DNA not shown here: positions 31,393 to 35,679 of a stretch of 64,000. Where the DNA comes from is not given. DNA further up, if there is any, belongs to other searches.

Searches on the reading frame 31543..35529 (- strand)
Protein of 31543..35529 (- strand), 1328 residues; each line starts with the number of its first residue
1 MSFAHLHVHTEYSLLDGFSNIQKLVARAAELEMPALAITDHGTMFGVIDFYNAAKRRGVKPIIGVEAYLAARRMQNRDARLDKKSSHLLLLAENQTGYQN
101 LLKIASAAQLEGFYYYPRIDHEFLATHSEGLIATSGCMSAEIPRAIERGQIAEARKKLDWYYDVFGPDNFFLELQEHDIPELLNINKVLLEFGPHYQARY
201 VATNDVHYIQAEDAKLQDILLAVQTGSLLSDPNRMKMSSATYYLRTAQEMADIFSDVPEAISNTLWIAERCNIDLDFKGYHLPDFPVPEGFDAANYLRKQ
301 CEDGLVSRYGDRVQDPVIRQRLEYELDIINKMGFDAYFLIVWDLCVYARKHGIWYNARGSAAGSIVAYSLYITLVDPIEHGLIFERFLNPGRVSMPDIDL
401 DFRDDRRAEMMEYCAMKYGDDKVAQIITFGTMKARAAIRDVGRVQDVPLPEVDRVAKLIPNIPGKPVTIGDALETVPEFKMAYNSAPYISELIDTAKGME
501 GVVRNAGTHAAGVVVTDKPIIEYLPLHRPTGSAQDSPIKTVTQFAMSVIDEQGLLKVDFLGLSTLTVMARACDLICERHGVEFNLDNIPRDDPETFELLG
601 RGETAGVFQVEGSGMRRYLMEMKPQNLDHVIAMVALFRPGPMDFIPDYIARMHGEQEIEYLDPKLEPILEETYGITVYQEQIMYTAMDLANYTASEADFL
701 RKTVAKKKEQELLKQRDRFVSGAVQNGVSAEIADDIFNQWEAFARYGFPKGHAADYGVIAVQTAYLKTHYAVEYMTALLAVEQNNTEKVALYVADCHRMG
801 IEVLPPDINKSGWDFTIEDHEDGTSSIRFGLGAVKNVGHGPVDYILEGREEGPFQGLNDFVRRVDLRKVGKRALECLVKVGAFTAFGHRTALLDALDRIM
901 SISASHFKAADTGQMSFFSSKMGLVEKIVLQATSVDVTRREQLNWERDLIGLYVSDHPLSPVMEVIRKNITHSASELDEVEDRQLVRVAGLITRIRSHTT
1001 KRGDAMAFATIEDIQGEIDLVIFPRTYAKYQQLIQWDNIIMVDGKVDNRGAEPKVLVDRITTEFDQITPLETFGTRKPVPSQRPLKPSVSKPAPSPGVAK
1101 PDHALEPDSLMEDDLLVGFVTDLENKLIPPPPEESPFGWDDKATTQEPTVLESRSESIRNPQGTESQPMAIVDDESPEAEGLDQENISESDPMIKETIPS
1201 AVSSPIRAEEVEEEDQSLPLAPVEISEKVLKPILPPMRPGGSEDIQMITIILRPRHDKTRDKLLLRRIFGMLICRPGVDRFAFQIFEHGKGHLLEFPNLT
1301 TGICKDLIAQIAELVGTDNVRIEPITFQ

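Call 26: search_protein_families(library=pfam, proteins=[window:31543-35529:-])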
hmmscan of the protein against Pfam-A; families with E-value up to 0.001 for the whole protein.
window:31543-35529:- (1328 aa): 5 families
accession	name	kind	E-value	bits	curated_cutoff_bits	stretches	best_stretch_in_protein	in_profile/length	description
PF07733.18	DNA_pol3_alpha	-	1.4e-91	307.2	23.9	1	296-561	2-260/260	Bacterial DNA polymerase III alpha NTPase domain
PF17657.6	DNA_pol3_finger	-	3e-59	199.5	22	1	564-727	1-166/166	Bacterial DNA polymerase III alpha subunit finger domain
PF02811.25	PHP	-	2.1e-58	197.7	26.4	1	5-177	1-164/164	PHP domain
PF14579.12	HHH_6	-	5.8e-29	100.6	25.6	1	800-890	1-88/90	Helix-hairpin-helix motif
PF01336.31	tRNA_anti-codon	-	4.2e-10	39.9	27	1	986-1061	1-73/75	OB-fold nucleic acid binding domain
